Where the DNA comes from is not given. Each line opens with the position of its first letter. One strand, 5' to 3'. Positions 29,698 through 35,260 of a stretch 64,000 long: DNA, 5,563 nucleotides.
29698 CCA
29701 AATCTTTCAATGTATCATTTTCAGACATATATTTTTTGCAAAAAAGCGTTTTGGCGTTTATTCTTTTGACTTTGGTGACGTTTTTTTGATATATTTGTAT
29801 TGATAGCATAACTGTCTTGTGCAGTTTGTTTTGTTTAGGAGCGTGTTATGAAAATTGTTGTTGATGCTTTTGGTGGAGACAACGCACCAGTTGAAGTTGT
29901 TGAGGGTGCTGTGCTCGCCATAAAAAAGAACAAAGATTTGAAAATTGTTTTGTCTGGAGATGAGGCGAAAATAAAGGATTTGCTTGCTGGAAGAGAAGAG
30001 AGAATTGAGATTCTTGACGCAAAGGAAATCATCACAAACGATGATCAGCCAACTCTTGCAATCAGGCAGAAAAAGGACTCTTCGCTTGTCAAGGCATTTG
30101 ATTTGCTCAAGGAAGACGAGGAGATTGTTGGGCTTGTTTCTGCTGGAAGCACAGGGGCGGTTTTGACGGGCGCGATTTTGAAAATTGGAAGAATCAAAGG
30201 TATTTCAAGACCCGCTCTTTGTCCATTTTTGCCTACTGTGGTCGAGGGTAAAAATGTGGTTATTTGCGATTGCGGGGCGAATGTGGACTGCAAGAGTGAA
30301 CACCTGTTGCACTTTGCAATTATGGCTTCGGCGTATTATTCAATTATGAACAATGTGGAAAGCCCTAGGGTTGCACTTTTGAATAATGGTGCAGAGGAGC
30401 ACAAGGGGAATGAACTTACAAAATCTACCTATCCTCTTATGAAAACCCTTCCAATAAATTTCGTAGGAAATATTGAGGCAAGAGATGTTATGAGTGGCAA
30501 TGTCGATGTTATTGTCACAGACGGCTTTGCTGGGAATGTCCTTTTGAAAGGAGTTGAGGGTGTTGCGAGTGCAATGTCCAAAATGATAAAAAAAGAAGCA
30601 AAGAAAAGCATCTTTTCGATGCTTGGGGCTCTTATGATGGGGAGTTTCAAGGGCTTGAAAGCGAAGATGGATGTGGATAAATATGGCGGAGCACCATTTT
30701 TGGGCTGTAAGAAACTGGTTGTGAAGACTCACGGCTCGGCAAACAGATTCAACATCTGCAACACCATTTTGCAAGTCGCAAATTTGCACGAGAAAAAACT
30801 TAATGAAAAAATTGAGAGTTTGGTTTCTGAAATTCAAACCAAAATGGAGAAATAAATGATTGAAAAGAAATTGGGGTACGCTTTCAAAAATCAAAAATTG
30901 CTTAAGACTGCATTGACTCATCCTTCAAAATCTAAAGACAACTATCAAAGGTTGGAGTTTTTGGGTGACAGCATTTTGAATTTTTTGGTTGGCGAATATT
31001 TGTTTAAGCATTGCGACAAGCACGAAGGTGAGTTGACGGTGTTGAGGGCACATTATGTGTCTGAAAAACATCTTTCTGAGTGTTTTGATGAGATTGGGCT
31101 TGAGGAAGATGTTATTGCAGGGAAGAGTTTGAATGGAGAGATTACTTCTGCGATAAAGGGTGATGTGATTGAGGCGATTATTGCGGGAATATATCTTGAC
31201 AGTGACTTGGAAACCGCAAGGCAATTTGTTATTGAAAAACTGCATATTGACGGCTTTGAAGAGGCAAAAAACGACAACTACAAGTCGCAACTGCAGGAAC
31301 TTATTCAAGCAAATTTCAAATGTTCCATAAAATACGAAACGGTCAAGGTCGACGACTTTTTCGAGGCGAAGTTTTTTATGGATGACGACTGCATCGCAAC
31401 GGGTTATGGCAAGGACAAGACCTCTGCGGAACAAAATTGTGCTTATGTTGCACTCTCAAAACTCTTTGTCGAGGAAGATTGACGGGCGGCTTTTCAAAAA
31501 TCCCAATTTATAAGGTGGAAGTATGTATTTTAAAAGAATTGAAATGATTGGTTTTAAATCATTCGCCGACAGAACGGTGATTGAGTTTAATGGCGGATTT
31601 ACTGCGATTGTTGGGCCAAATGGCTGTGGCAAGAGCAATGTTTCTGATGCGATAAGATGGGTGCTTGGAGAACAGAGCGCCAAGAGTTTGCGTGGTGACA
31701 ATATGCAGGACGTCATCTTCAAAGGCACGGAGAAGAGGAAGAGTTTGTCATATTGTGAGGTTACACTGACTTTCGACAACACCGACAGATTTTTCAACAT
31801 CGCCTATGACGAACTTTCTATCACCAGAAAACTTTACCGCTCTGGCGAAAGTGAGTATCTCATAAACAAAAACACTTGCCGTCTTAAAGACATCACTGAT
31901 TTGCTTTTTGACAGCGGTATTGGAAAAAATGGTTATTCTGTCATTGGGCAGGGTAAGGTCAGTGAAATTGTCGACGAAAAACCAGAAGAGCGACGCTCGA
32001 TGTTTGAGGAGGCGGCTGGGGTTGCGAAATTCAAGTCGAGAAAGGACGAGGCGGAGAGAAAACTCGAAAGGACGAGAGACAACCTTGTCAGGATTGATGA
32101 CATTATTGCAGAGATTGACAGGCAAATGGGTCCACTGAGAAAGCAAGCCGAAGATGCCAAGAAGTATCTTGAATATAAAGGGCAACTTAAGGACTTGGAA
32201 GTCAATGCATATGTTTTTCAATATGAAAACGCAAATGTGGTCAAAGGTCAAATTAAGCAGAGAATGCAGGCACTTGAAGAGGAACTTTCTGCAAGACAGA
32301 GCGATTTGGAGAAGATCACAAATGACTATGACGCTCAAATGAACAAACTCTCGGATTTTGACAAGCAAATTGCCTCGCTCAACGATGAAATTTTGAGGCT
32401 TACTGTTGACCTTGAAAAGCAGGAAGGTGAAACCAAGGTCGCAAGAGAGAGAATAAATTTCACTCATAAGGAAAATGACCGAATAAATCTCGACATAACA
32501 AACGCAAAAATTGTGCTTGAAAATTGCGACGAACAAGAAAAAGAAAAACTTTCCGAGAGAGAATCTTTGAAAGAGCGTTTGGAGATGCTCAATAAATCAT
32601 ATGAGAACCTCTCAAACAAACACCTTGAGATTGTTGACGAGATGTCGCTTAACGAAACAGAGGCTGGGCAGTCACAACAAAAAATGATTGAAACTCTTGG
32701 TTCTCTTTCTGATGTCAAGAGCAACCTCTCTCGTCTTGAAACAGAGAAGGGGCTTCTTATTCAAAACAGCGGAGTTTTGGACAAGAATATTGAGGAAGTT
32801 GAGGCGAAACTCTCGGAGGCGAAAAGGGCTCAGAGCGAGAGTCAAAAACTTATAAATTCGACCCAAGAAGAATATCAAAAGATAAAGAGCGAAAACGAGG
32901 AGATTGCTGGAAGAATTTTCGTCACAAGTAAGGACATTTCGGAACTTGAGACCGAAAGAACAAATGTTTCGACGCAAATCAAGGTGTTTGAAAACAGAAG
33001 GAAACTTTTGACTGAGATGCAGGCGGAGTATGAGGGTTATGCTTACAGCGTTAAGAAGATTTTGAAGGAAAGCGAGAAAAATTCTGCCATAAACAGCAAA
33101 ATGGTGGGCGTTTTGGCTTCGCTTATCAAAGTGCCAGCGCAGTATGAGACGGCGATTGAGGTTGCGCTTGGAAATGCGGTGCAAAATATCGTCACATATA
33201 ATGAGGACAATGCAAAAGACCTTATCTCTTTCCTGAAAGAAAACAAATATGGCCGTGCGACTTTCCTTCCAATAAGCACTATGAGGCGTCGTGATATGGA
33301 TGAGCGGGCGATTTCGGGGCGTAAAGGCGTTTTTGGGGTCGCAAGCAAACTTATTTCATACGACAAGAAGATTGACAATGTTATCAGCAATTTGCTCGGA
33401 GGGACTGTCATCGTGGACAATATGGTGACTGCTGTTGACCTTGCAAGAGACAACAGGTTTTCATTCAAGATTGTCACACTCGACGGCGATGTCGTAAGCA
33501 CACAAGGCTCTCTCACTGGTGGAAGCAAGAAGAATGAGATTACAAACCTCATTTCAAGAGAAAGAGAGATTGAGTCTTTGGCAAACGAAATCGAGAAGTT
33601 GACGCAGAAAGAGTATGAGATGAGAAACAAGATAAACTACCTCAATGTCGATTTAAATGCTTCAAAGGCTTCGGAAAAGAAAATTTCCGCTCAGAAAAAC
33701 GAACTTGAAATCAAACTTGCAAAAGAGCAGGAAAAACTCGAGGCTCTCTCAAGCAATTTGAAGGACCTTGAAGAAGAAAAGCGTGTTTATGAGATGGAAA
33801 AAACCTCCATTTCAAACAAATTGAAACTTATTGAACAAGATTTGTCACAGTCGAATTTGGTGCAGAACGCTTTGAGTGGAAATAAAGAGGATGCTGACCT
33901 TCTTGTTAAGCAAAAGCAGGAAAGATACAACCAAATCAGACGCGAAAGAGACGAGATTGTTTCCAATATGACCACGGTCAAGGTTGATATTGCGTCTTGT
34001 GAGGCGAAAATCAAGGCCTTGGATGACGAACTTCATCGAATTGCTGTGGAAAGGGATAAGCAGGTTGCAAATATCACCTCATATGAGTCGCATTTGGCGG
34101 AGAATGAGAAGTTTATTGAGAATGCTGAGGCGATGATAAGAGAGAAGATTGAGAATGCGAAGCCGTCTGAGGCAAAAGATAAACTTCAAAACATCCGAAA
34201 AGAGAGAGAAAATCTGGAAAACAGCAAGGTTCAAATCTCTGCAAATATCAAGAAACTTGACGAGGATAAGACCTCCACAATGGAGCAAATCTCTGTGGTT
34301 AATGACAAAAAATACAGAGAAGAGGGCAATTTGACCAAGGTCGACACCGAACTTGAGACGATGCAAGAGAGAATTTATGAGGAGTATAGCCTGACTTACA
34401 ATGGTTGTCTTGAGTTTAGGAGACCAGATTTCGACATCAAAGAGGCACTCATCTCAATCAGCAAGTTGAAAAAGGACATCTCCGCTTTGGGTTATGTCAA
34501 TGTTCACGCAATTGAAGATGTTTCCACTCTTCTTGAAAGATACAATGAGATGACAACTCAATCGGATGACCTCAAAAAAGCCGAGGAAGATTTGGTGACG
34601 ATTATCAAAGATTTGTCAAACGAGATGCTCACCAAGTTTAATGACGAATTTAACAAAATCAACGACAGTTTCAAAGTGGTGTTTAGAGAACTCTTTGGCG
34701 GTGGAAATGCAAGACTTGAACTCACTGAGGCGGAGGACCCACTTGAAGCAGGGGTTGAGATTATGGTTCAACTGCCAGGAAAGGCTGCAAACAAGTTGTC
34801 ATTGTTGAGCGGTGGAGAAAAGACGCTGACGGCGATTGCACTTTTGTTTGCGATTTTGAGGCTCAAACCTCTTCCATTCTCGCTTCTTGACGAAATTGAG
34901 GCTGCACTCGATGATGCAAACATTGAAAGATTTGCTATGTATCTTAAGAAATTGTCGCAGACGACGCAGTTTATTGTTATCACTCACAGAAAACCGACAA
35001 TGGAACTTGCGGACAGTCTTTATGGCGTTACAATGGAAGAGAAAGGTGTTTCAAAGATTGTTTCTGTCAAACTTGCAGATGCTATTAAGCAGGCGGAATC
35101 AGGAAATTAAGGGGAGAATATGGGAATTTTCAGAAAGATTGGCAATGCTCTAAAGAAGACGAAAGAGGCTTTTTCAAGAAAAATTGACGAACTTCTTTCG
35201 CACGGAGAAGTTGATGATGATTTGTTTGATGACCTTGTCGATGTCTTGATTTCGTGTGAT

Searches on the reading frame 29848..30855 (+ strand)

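Call 74: search_protein_families(library=pfam, max_evalue=0.00001, proteins=[window:29848-30855:+])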
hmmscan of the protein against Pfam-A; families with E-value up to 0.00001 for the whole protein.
window:29848-30855:+ (335 aa): 1 family
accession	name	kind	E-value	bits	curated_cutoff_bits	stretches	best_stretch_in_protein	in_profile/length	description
PF02504.20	FA_synthesis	-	3.8e-102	342.1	29.1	1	1-319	1-322/324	Fatty acid synthesis protein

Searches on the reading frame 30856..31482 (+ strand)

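Call 77: search_protein_families(library=pfam, max_evalue=0.00001, proteins=[window:30856-31482:+])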
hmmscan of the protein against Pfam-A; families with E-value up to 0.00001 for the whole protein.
window:30856-31482:+ (208 aa): 3 families
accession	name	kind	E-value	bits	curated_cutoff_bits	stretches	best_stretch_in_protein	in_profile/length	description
PF14622.11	Ribonucleas_3_3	-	1.2e-25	90.5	35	1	12-129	1-124/128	Ribonuclease-III-like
PF00636.31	Ribonuclease_3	-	6.5e-19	69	27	1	31-116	1-101/102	Ribonuclease III domain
PF00035.32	dsrm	-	4.6e-06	27.5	23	1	142-203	1-66/66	Double-stranded RNA binding motif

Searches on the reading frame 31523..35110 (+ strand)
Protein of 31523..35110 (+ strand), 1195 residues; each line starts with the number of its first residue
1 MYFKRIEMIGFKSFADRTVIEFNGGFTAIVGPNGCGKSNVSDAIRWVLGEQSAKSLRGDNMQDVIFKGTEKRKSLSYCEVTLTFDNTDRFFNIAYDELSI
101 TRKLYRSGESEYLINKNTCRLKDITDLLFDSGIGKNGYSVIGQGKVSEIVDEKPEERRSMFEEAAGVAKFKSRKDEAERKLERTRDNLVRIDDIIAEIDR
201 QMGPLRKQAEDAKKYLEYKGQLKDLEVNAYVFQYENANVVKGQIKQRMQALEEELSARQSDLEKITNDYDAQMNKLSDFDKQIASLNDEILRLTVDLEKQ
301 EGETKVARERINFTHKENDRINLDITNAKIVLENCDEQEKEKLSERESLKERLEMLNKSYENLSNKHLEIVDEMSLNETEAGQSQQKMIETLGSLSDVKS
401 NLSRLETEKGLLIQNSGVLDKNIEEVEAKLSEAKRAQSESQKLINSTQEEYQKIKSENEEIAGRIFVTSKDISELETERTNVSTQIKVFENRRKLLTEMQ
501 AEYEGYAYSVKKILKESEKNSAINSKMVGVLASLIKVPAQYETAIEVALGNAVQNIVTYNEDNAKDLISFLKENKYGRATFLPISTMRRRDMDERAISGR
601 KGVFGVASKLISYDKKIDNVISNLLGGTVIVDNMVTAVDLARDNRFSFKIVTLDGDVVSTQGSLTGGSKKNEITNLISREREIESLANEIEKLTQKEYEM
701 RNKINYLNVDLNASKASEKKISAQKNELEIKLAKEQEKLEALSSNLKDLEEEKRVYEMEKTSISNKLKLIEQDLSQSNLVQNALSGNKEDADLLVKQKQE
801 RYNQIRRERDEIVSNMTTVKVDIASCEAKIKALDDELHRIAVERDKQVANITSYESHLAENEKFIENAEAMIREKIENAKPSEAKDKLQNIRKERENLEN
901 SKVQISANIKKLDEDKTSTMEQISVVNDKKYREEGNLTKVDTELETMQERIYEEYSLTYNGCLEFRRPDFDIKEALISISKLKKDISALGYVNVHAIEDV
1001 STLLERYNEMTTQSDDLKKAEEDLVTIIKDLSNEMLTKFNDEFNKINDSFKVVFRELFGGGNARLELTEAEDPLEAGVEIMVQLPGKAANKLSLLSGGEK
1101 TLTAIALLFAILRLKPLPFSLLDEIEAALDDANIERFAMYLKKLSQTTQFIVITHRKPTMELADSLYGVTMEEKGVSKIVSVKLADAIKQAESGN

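Call 77: search_protein_families(library=pfam, max_evalue=0.00001, proteins=[window:31523-35110:+])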
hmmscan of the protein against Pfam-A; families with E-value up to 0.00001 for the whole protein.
window:31523-35110:+ (1195 aa): 5 families
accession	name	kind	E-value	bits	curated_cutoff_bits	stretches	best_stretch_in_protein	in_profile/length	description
PF02463.25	SMC_N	-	1.2e-61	208.4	40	1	3-1178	2-220/220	RecF/RecN/SMC N terminal domain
PF06470.18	SMC_hinge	-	5.4e-31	107.8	22.5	1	526-641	3-116/116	SMC proteins Flexible Hinge Domain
PF13476.12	AAA_23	-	1.4e-16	62.1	27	1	5-267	1-198/201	AAA domain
PF13304.12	AAA_21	-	7e-12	46.5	27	1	26-131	1-106/304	AAA domain, putative AbiEii toxin, Type IV TA system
PF13175.12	AAA_15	-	8.9e-08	32.6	32.1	1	1-415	1-307/374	AAA ATPase domain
